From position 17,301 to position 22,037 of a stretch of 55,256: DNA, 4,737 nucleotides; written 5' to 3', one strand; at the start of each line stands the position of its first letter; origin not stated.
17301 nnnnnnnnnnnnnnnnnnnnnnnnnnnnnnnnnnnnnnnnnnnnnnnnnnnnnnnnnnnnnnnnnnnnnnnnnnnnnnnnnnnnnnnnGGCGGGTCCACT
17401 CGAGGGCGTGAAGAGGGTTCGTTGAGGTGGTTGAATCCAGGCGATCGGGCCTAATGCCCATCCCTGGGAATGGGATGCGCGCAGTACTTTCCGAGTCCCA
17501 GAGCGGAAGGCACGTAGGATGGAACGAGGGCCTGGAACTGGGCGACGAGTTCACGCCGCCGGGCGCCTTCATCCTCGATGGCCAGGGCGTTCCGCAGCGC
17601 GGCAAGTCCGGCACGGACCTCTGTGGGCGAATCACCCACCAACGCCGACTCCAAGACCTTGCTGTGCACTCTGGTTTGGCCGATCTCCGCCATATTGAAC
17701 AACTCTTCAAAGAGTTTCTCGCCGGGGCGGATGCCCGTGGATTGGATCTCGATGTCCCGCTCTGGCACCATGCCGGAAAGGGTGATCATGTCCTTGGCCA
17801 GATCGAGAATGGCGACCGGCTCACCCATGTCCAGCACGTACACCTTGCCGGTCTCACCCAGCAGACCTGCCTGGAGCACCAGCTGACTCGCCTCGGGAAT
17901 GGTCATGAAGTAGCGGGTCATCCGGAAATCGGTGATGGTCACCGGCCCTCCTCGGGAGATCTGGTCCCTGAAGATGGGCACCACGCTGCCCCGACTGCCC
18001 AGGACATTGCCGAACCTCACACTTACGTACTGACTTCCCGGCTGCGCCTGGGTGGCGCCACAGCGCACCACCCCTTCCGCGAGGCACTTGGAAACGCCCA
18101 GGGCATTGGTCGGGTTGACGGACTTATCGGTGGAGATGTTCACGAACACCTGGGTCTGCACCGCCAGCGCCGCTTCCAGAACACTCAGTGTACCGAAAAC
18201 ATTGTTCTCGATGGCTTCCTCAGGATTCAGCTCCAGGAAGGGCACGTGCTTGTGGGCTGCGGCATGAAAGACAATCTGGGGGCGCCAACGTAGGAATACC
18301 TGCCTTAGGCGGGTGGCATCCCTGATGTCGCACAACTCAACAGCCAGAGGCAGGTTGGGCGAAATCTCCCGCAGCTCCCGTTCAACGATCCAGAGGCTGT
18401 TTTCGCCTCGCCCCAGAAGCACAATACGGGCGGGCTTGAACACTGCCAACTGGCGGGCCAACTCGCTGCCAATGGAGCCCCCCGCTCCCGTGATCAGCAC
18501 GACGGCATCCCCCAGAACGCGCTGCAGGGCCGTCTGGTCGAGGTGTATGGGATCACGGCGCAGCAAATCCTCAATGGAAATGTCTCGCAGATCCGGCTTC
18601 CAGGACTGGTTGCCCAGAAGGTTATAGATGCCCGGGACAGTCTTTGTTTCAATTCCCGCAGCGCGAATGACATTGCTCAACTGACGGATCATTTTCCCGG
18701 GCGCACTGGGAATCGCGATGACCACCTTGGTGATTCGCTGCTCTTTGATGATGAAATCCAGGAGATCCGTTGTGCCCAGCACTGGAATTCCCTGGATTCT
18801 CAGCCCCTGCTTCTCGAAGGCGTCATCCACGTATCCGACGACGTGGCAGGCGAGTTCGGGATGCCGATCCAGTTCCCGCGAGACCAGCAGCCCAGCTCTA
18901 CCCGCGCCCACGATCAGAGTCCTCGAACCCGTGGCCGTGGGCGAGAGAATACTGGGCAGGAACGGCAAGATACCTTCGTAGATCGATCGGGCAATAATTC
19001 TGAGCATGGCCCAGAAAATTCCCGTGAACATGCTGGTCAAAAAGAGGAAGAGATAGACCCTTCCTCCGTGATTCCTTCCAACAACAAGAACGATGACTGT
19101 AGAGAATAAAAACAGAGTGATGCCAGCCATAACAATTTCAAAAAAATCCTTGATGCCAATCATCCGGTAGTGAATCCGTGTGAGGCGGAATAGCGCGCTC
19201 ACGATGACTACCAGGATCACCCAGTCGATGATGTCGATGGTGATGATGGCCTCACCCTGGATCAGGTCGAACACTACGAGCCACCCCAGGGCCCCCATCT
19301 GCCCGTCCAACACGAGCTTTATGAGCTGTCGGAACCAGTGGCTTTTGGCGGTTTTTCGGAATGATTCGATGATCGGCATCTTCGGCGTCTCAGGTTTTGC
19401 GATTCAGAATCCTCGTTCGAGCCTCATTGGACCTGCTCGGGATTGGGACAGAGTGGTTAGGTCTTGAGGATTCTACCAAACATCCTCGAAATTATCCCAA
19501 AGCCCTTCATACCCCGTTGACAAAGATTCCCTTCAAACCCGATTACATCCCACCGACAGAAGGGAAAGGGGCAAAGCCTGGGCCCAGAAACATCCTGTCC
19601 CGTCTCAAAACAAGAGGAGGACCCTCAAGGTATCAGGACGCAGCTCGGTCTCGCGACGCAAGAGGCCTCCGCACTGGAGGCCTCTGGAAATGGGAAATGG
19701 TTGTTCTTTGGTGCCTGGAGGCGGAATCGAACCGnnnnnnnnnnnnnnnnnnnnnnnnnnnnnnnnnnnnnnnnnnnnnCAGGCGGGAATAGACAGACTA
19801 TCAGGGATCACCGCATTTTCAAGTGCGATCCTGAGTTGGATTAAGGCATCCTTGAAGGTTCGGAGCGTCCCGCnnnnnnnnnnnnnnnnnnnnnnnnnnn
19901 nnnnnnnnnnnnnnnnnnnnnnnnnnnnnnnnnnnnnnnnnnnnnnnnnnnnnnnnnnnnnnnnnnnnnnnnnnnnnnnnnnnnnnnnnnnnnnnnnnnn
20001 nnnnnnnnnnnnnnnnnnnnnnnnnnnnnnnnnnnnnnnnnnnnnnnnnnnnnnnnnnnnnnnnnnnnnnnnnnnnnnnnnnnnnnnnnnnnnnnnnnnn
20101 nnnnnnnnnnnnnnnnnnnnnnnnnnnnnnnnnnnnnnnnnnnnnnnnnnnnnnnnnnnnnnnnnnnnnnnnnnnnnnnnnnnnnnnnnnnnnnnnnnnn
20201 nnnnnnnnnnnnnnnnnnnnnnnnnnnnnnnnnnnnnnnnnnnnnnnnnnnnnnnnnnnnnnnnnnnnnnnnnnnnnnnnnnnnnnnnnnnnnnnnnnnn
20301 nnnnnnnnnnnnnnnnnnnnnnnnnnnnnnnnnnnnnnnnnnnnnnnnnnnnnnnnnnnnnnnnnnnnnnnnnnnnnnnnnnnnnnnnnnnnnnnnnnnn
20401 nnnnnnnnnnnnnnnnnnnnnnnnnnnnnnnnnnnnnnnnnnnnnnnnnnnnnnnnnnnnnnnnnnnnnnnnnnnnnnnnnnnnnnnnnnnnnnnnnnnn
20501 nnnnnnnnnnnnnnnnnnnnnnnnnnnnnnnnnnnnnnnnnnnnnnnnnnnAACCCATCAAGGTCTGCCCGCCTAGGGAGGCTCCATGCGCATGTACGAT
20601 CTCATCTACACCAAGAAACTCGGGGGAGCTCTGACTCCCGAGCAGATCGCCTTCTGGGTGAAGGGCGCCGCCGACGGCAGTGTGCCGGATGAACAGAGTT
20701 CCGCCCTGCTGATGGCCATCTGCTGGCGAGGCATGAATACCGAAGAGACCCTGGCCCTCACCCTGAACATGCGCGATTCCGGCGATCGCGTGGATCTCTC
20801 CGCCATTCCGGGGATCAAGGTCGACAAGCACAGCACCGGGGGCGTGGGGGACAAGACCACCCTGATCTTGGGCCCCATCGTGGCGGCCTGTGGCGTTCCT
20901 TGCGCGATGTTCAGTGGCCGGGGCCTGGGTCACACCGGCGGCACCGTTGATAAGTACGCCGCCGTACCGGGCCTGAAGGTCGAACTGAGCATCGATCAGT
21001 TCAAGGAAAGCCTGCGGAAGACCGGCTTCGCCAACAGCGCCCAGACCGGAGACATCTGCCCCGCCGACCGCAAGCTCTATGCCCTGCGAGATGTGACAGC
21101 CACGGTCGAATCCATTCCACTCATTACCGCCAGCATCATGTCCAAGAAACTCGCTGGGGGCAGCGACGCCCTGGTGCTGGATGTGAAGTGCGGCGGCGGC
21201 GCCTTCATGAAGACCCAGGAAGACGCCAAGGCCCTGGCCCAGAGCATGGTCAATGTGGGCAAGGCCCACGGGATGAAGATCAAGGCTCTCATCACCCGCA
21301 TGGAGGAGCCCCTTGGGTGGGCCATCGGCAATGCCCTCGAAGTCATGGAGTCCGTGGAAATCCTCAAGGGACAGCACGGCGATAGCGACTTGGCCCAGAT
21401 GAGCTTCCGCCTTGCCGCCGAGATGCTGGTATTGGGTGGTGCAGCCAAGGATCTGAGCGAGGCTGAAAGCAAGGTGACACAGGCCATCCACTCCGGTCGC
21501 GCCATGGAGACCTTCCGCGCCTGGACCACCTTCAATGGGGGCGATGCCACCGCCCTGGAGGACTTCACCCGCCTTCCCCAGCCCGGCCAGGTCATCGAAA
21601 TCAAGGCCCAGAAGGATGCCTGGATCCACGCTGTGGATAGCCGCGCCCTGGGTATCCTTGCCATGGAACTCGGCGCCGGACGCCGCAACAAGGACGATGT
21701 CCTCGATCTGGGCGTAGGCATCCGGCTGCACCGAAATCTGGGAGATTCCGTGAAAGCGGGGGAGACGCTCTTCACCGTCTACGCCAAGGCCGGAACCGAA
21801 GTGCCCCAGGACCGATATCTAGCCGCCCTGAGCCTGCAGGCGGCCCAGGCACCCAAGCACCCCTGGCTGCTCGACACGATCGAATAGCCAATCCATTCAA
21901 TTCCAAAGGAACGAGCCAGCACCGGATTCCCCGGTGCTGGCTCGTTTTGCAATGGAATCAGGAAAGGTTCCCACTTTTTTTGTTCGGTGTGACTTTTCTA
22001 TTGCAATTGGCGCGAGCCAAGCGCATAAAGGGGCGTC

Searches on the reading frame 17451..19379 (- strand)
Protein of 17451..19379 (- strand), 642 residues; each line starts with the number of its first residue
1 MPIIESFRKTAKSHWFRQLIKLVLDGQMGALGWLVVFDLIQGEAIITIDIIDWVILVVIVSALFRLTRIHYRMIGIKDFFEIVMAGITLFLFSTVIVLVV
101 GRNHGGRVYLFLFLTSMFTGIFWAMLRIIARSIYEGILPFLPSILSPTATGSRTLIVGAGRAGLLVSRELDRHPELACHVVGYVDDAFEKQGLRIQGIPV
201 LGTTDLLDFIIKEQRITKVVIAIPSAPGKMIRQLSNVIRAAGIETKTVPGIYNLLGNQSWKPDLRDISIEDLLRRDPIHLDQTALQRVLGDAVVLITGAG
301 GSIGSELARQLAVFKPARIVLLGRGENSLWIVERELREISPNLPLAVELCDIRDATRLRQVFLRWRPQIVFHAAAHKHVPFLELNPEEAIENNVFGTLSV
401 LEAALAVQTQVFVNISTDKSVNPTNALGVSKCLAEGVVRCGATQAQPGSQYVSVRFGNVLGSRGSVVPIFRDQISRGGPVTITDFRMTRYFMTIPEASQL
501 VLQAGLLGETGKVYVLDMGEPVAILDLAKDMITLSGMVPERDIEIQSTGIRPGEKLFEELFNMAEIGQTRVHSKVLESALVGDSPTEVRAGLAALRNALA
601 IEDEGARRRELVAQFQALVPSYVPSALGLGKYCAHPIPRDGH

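Call 67: search_protein_families(library=pfam, proteins=[window:17451-19379:-], max_evalue=0.00001)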
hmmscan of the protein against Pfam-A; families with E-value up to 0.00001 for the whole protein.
window:17451-19379:- (642 aa): 6 families
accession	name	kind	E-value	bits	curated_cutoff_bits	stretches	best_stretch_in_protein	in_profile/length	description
PF02719.21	Polysacc_synt_2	-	1.6e-106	356.2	20.2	1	294-576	1-289/293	Polysaccharide biosynthesis protein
PF01370.27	Epimerase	-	2.6e-21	76.6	20.9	1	294-505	1-225/240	NAD dependent epimerase/dehydratase family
PF16363.11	GDP_Man_Dehyd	-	7.9e-15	55.6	27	1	295-418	1-130/332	GDP-mannose 4,6 dehydratase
PF04321.23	RmlD_sub_bind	-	5.9e-12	45.7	27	1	294-438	3-136/287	RmlD substrate binding domain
PF13727.12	CoA_binding_3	-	2.2e-09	38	25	1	82-248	21-174/175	CoA-binding domain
PF01073.25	3Beta_HSD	-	1.3e-07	31.4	22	1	295-423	1-122/280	3-beta hydroxysteroid dehydrogenase/isomerase family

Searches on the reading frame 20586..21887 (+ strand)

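Call 68: search_protein_families(library=pfam, proteins=[window:20586-21887:+], max_evalue=0.00001)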
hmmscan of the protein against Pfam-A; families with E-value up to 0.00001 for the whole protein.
window:20586-21887:+ (433 aa): 3 families
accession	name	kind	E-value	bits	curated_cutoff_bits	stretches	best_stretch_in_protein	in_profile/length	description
PF00591.27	Glycos_transf_3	-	9.1e-42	143.9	27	1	78-306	4-252/253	Glycosyl transferase family, a/b domain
PF07831.19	PYNP_C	-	7.3e-21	74.1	27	1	346-406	1-61/75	Pyrimidine nucleoside phosphorylase C-terminal domain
PF02885.22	Glycos_trans_3N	-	2.1e-16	59.9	26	1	5-66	2-63/63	Glycosyl transferase family, helical bundle domain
